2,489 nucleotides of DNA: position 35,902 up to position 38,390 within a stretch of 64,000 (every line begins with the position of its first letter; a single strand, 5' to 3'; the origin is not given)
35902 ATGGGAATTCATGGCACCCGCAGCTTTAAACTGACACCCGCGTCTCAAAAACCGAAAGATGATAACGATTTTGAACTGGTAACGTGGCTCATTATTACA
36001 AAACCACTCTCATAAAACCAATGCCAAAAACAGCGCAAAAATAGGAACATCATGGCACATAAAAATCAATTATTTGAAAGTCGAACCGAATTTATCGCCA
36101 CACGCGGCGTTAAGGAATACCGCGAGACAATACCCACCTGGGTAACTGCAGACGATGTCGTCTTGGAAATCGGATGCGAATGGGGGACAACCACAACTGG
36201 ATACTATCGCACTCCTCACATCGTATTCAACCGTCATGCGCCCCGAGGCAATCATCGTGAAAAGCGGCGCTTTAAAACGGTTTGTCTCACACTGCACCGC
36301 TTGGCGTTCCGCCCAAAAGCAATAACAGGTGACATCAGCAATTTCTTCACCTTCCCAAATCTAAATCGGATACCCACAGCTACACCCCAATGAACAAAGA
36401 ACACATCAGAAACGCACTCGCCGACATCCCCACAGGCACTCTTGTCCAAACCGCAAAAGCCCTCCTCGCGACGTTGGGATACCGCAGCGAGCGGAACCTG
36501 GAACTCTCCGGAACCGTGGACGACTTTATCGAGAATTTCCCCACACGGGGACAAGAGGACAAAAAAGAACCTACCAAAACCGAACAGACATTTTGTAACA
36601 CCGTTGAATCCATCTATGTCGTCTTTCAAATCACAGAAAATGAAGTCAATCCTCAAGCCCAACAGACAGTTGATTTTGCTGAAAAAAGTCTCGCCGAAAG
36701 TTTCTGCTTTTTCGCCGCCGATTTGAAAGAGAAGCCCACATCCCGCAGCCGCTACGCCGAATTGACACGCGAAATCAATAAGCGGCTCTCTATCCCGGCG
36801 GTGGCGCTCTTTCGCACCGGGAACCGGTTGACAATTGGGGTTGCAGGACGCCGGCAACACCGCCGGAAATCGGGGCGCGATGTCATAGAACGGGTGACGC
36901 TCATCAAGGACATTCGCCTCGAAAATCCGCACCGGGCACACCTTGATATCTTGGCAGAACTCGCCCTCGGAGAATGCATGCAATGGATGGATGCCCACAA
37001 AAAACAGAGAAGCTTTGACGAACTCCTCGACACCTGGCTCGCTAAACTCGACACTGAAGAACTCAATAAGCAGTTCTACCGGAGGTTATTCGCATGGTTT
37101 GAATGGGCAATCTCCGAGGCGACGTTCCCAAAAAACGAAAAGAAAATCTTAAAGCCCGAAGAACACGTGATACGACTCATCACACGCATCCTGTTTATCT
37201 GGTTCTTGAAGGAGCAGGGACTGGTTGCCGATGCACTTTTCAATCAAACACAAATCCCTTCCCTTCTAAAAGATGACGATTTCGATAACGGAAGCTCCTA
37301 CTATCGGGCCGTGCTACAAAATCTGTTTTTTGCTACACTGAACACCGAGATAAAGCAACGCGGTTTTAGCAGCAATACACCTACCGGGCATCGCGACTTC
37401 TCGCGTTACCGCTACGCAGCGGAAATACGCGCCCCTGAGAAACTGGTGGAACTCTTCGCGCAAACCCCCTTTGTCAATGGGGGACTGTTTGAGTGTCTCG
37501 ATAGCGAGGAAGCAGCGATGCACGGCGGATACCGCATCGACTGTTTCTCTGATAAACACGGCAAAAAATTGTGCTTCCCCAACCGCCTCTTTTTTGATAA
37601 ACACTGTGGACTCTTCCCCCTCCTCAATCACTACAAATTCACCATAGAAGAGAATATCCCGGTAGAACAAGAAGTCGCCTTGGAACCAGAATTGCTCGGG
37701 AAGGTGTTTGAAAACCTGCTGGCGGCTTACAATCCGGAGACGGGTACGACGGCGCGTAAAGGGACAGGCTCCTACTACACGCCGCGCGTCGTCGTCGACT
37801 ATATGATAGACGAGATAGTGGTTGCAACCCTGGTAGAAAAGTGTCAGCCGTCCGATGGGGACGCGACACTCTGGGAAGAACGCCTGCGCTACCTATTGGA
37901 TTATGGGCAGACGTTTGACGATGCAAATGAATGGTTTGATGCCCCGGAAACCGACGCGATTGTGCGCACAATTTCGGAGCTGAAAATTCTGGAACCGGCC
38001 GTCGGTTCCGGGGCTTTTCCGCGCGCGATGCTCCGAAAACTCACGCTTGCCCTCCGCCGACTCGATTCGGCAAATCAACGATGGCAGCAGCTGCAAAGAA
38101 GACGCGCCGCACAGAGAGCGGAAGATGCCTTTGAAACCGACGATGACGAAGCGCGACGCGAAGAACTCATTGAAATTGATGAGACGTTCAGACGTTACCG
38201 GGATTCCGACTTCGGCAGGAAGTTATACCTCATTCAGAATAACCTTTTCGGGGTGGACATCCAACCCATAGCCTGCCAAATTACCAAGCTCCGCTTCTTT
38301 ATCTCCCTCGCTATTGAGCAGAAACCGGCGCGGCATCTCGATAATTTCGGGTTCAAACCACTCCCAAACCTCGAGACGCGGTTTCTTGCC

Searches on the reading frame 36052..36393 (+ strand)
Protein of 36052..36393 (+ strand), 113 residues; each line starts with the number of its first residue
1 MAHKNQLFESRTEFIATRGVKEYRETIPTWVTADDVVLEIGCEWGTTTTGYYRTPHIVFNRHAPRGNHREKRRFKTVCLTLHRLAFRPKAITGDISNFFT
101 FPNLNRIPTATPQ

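Call 7: search_protein_families(library=pfam, proteins=[window:36052-36393:+], max_evalue=0.01)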
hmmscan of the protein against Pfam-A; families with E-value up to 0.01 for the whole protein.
window:36052-36393:+ (113 aa): 0 families

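Call 34: search_protein_families(library=padloc, proteins=[window:36052-36393:+], max_evalue=0.001)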
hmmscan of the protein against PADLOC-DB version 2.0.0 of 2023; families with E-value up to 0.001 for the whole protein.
window:36052-36393:+ (113 aa): 0 families

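Call 35: search_protein_families(library=ncbifam, proteins=[window:36052-36393:+], max_evalue=0.001)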
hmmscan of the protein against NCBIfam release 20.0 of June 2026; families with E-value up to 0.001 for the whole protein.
window:36052-36393:+ (113 aa): 0 families

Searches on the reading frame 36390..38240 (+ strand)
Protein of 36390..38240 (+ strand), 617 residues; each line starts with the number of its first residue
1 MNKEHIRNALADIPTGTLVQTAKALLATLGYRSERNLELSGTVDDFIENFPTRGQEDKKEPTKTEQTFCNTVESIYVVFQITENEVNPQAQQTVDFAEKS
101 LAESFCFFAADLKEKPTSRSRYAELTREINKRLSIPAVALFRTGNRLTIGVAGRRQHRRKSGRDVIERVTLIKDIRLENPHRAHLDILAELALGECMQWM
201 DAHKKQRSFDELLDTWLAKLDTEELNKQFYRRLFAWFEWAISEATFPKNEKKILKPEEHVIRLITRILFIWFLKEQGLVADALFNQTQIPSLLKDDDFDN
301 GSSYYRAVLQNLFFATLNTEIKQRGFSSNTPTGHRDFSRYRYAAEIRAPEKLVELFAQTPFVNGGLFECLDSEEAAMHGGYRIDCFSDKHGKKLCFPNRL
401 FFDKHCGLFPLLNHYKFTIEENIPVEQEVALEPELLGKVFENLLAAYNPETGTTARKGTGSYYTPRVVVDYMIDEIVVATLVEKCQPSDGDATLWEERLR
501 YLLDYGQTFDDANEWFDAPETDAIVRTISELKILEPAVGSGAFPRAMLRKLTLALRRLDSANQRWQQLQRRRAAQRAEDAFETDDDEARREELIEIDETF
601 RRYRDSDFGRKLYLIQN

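Call 52: search_protein_families(library=pfam, proteins=[window:36390-38240:+], max_evalue=0.01)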
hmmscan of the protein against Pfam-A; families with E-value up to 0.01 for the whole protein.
window:36390-38240:+ (617 aa): 1 family
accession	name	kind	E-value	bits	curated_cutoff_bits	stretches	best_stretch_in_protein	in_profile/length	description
PF02384.22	N6_Mtase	-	0.0055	16.5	20.4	0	434-476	4-42/311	N-6 DNA Methylase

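Call 64: search_solved_structures(query=window:36390-38189:+, max_evalue=1)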
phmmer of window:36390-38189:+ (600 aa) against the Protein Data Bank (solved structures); distinct sequences matched with E-value up to 1: 3.
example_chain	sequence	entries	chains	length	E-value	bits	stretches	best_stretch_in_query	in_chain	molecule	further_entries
6zsi_C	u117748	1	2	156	0.0063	18.4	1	471-569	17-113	EH domain-binding protein 1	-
6zsh_A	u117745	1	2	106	0.012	17.5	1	471-536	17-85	EH domain-binding protein 1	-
2okc_A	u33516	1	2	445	0.46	12.2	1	423-491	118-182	Type I restriction enzyme StySJI M protein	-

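Call 65: search_protein_families(library=padloc, proteins=[window:36390-38189:+], max_evalue=0.01)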
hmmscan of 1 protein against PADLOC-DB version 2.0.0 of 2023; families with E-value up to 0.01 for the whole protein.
window:36390-38189:+ (600 aa): 13 families
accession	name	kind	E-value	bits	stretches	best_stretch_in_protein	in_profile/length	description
PDLC03601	REase_MTase_IIG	-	4.5e-29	98.9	2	359-557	304-487/1110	Type IIG restriction enzyme-methyltransferase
PDLC03596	REase_MTase_IIG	-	1.4e-11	41.2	1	358-481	319-450/1148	Type IIG restriction enzyme-methyltransferase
PDLC03612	REase_MTase_IIG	-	8.5e-06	22.2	1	408-548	402-527/1247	Type IIG restriction enzyme-methyltransferase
PDLC03026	MTase_I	-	2.9e-05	21.4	1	430-485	117-167/487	Type I methyltransferase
PDLC03627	REase_MTase_IIG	-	0.00038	16.3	1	431-543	328-420/1136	Type IIG restriction enzyme-methyltransferase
PDLC03610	REase_MTase_IIG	-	0.00039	16.6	1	439-552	297-375/1096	Type IIG restriction enzyme-methyltransferase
PDLC03021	MTase_I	-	0.0019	15.1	0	433-478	143-182/491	Type I methyltransferase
PDLC03631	REase_MTase_IIG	-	0.0033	13.3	0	439-474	293-324/1086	Type IIG restriction enzyme-methyltransferase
PDLC03031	MTase_I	-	0.0047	13.2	1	432-514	161-239/834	Type I methyltransferase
PDLC03267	MTase_II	-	0.0064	13.5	0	453-496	7-50/539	Type II methyltransferase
PDLC03609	REase_MTase_IIG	-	0.0082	11.9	0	442-548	355-454/1066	Type IIG restriction enzyme-methyltransferase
PDLC02643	DrmMI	-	0.0085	11.9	0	453-564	549-632/1347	DrmMI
PDLC03235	MTase_II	-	0.0097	12.7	0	430-479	80-123/648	Type II methyltransferase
